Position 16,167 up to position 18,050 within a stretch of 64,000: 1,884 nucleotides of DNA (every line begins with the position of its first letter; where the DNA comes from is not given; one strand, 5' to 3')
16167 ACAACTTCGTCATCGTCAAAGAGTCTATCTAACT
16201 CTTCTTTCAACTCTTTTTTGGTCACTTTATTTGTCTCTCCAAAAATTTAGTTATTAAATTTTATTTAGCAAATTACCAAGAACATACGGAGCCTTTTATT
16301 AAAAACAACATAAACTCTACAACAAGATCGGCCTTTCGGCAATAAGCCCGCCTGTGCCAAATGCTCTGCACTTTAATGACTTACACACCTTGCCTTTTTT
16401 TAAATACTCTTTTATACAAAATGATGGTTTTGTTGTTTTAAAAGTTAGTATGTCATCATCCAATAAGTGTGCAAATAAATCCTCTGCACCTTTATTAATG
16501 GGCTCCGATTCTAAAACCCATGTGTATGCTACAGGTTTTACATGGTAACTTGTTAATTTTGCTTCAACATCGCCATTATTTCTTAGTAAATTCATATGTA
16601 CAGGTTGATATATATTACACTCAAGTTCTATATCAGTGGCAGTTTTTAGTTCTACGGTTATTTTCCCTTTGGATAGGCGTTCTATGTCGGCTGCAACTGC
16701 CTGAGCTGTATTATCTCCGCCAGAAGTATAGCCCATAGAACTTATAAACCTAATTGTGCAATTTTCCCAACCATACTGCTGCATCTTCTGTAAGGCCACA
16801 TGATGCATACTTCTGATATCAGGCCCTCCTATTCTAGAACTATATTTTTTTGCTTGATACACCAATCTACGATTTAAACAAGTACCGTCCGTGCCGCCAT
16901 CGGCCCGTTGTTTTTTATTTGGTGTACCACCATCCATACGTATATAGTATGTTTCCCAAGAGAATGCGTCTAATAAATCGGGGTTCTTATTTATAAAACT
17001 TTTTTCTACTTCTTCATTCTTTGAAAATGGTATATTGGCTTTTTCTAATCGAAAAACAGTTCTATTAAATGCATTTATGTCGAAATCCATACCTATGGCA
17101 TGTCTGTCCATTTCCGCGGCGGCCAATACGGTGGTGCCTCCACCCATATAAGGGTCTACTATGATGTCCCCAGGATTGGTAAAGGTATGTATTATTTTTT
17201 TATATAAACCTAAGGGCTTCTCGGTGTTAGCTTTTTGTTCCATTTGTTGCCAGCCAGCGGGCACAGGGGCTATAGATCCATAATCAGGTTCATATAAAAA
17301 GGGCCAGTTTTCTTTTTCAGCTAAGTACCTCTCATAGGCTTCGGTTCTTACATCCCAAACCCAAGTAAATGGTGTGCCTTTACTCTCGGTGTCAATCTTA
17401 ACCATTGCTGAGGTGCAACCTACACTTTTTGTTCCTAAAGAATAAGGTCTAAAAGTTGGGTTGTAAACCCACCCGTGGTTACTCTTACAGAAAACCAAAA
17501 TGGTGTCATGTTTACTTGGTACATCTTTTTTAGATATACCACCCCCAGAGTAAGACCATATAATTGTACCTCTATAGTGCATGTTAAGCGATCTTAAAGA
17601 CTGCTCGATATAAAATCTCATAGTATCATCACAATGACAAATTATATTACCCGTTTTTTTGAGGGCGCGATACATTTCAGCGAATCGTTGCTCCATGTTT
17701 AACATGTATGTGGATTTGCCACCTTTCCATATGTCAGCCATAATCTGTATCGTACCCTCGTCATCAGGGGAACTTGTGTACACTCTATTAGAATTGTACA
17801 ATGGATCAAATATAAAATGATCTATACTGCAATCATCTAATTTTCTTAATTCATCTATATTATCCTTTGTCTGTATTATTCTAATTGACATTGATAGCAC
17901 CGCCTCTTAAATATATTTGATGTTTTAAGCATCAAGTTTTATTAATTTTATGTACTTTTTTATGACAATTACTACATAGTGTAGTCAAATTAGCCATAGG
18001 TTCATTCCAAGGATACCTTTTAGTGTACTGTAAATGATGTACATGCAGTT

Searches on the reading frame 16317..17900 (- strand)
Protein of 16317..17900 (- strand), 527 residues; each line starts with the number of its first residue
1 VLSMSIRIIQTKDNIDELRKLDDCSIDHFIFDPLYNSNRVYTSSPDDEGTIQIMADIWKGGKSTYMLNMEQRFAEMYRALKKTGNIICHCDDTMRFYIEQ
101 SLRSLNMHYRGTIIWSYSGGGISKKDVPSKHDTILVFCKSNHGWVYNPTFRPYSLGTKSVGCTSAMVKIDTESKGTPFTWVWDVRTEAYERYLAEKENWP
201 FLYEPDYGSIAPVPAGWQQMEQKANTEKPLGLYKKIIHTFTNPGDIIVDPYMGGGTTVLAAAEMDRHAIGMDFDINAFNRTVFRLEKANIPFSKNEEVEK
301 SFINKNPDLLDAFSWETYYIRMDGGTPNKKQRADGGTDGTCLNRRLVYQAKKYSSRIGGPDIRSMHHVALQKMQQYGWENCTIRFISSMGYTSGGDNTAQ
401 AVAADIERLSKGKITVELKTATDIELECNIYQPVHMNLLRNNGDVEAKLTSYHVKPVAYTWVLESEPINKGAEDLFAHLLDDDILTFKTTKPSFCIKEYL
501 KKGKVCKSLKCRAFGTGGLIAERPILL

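Call 11: search_protein_families(library=phrogs, proteins=[window:16317-17900:-], max_evalue=0.001)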
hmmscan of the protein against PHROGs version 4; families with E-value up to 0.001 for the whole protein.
window:16317-17900:- (527 aa): 8 families
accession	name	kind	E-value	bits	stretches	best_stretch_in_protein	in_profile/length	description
phrog_67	-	other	4e-39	136.3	1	12-318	129-374/743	DNA methyltransferase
phrog_498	-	other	2.1e-18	67.2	1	20-276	217-411/633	DNA methyltransferase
phrog_3008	-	other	3.1e-15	57.1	1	218-288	144-214/244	DNA methyltransferase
phrog_6952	-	other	2.3e-12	48.1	1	223-285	113-175/181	DNA methyltransferase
phrog_18293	-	other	2.1e-11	44.8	1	225-289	47-111/119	methyltransferase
phrog_23148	-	unknown function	5.5e-05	24.3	1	223-279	84-140/165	-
phrog_6025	-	other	9.3e-05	23.1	1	13-126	18-119/192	DNA methyltransferase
phrog_16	-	DNA, RNA and nucleotide metabolism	0.00021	20.6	1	192-279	838-903/986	DNA helicase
